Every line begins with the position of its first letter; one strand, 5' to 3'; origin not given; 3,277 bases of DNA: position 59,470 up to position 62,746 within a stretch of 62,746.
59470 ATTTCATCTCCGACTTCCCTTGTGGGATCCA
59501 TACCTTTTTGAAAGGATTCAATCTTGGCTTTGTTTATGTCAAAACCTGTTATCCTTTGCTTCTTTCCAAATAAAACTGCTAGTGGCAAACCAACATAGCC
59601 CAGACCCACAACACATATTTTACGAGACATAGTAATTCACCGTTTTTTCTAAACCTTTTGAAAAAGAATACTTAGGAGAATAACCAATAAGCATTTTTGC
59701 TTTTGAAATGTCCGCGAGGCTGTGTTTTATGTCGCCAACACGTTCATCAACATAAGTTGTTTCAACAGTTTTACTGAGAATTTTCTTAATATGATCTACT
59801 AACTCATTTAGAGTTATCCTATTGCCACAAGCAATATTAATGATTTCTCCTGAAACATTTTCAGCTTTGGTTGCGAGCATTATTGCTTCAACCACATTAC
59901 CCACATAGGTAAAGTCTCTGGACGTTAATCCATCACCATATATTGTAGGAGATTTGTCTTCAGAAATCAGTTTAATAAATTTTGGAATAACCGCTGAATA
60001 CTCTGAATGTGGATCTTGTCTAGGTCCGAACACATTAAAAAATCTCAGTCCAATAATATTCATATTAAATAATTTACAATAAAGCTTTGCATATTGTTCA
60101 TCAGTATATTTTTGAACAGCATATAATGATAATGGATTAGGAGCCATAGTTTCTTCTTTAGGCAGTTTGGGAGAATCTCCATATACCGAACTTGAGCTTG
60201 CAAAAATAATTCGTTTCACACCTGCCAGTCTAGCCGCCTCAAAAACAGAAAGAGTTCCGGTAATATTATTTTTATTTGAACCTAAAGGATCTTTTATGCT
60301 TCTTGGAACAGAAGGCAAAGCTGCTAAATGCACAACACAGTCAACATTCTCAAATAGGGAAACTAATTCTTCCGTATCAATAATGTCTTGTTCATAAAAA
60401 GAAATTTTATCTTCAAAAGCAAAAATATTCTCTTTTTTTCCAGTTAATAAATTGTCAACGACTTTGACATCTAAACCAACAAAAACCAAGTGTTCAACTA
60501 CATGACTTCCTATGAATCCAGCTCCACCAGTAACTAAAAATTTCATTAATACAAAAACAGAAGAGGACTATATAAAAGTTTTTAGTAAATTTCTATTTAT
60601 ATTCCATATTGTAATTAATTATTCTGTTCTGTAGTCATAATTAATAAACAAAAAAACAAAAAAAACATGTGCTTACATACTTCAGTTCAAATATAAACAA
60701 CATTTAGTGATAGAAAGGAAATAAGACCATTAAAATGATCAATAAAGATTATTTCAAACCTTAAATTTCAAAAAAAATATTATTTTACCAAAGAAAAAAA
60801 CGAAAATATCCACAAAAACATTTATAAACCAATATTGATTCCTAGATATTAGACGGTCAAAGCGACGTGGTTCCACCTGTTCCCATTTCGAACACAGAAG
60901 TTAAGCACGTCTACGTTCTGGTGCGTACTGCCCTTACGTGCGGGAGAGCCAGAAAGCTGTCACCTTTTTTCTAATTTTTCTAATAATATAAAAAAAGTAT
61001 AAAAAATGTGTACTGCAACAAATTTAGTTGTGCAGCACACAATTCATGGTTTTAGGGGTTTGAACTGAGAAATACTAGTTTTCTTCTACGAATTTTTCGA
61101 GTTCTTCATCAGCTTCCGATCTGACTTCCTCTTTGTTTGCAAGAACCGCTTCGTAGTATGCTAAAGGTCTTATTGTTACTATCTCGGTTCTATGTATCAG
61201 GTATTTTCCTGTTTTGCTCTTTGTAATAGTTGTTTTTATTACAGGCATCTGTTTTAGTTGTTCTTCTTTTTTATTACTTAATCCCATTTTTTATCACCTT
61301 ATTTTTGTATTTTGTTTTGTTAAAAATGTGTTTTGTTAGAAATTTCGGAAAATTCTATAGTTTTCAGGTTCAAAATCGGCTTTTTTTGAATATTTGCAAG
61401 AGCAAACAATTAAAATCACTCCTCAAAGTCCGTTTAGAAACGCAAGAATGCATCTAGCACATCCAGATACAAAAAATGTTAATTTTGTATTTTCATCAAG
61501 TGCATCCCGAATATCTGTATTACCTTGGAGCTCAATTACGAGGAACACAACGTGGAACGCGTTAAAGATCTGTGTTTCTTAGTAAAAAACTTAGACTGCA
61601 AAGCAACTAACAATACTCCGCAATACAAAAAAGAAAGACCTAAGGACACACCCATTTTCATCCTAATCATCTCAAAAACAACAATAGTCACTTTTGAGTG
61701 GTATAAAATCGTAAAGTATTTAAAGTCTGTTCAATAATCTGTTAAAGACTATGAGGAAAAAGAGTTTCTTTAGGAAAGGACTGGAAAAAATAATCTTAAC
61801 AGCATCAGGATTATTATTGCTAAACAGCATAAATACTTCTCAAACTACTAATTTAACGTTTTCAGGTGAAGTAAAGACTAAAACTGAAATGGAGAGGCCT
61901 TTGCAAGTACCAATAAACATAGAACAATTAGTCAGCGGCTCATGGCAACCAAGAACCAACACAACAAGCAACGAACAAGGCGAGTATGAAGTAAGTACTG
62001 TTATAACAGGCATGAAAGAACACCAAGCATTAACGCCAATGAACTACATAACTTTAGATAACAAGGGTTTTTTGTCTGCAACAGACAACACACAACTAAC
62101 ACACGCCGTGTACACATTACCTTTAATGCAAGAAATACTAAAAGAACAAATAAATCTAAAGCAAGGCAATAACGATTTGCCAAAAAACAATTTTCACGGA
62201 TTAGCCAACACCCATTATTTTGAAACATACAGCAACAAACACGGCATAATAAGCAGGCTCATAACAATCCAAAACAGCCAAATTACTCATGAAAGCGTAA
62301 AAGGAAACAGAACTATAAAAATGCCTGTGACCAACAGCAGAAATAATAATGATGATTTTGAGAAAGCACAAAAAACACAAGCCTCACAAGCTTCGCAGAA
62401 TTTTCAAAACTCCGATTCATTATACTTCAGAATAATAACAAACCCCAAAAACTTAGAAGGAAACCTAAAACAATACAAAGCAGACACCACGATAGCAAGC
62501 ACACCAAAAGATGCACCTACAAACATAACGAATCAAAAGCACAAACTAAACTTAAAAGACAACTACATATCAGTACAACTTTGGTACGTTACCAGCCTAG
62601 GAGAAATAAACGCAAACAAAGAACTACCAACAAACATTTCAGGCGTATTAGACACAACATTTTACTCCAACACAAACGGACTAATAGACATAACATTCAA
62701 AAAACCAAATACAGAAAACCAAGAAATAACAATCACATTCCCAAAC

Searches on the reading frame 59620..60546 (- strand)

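Call 17: search_protein_families(library=pfam, proteins=[window:59620-60546:-], max_evalue=0.01)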
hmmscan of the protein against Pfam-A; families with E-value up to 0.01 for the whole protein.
window:59620-60546:- (308 aa): 9 families
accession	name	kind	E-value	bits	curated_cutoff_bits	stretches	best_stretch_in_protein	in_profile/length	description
PF01370.27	Epimerase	-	4.1e-60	203.6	20.9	1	4-239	2-240/240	NAD dependent epimerase/dehydratase family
PF16363.11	GDP_Man_Dehyd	-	4.3e-56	191.2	27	1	4-302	1-332/332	GDP-mannose 4,6 dehydratase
PF01073.25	3Beta_HSD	-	4.3e-27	95.3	22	1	4-228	1-231/280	3-beta hydroxysteroid dehydrogenase/isomerase family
PF02719.21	Polysacc_synt_2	-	2.7e-17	63.3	20.2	1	4-262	2-252/293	Polysaccharide biosynthesis protein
PF13460.12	NAD_binding_10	-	2.4e-10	41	27.2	1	7-151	1-129/184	NAD(P)H-binding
PF04321.23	RmlD_sub_bind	-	2.6e-10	40.3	27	1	1-159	1-142/287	RmlD substrate binding domain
PF05368.20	NmrA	-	3.8e-09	37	27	1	3-270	5-247/298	NmrA-like family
PF07993.18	NAD_binding_4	-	3.2e-08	33.5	20.1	1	6-135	2-154/258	Male sterility protein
PF03435.24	Sacchrp_dh_NADP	-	0.007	17.1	25.1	0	8-75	5-76/129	Saccharopine dehydrogenase NADP binding domain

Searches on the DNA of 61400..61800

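Call 7: search_rna_families(source=window, start=61400, end=61800, threshold=evalue, max_evalue=10, show_alignments=3)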
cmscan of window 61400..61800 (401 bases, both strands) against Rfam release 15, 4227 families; matches with E-value up to 10: 5.
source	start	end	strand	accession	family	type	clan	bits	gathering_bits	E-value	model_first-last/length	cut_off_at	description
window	61466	61506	-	RF00266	snoZ17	Gene; snRNA; snoRNA; CD-box;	CL00053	16.9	44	2.1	1-71/71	no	Small nucleolar RNA Z17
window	61449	61504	-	RF00069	SNORD24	Gene; snRNA; snoRNA; CD-box;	-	16.8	41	5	1-76/76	no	Small nucleolar RNA SNORD24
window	61445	61508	-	RF00358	snoZ101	Gene; snRNA; snoRNA; CD-box;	CL00057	16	44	5.4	1-96/96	no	Small nucleolar RNA Z101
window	61613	61699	-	RF04329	snoMe18S-C1367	Gene; snRNA; snoRNA; CD-box;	-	13.6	101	8.1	1-110/110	no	Drosophila C/D box small nucleolar RNA snoMe18S-C1367 family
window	61554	61701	+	RF02562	CbSR14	Gene; sRNA;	-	10.8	172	8.2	1-189/189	no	Coxiella burnetii sRNA 14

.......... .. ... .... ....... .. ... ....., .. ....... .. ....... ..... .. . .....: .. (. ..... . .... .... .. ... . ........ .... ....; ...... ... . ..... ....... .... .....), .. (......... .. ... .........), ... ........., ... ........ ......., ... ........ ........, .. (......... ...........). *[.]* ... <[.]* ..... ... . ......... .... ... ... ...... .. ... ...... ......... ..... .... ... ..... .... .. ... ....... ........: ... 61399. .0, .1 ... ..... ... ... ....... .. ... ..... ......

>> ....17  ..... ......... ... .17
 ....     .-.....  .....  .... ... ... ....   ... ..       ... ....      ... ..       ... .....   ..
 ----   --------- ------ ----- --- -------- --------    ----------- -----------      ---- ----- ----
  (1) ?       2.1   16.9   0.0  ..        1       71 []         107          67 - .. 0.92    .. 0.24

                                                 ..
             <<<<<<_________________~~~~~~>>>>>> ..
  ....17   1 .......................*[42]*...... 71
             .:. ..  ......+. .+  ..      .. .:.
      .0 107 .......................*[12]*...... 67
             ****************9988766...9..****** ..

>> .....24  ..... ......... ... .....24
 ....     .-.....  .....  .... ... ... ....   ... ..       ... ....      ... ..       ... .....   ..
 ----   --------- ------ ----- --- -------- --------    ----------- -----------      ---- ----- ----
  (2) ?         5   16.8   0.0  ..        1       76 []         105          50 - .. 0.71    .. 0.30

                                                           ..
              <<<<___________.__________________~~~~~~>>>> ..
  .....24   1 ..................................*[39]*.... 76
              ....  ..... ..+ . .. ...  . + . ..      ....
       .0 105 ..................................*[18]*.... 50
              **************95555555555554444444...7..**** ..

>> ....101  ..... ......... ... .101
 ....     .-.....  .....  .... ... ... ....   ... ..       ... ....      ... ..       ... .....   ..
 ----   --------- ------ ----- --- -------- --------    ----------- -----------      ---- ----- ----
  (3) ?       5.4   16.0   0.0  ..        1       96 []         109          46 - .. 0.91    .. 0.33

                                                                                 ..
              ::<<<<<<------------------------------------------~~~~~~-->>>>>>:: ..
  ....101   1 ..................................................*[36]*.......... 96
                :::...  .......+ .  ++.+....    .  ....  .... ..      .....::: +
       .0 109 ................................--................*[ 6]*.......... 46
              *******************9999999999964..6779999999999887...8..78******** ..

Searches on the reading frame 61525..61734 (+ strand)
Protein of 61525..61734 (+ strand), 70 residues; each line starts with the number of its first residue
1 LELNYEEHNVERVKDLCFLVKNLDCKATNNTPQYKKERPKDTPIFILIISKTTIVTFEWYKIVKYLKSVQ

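Call 36: find_homologous_proteins(query=window:61525-61734:+, max_evalue=10)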
Query seq(70 aa) (70 aa): 1 proteins with E <= 10 among 1 candidates.
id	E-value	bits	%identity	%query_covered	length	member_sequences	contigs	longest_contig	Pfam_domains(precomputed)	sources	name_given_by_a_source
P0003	1.1e-32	128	98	87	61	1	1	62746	-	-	-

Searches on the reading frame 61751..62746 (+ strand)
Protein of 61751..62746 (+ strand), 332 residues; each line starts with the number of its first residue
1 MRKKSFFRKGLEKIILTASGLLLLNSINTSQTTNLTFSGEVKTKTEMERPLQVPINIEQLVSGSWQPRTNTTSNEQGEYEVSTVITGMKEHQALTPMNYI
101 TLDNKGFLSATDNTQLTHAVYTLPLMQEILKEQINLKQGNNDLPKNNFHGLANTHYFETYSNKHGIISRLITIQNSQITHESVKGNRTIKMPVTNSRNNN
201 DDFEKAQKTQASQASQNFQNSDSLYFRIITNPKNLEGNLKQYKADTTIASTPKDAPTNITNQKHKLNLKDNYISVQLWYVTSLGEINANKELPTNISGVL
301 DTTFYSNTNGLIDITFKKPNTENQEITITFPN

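Call 17: search_protein_families(library=pfam, proteins=[window:61751-62746:+], max_evalue=0.01)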
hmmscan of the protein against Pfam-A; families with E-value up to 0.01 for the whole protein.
window:61751-62746:+ (332 aa): 0 families

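Call 26: find_homologous_proteins(query=window:61751-62746:+)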
Query window:61751-62746:+ (332 aa): 2 proteins with E <= 0.001 among 962 candidates.
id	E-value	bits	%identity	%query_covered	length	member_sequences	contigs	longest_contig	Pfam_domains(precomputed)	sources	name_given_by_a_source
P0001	6.6e-128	445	90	68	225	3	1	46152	-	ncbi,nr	ncbi:hypothetical protein K9L97_03070, partial [Candidatus Woesearchaeota archaeon]|nr:hypothetical 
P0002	1.2e-99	352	84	58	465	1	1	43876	-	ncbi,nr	ncbi:hypothetical protein K9L97_03535, partial [Candidatus Woesearchaeota archaeon]|nr:hypothetical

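Call 27: find_encoding_contigs(protein=P0001, flank=10000)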
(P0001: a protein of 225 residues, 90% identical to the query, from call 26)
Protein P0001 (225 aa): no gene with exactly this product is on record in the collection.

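Call 28: find_encoding_contigs(protein=P0002, flank=10000)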
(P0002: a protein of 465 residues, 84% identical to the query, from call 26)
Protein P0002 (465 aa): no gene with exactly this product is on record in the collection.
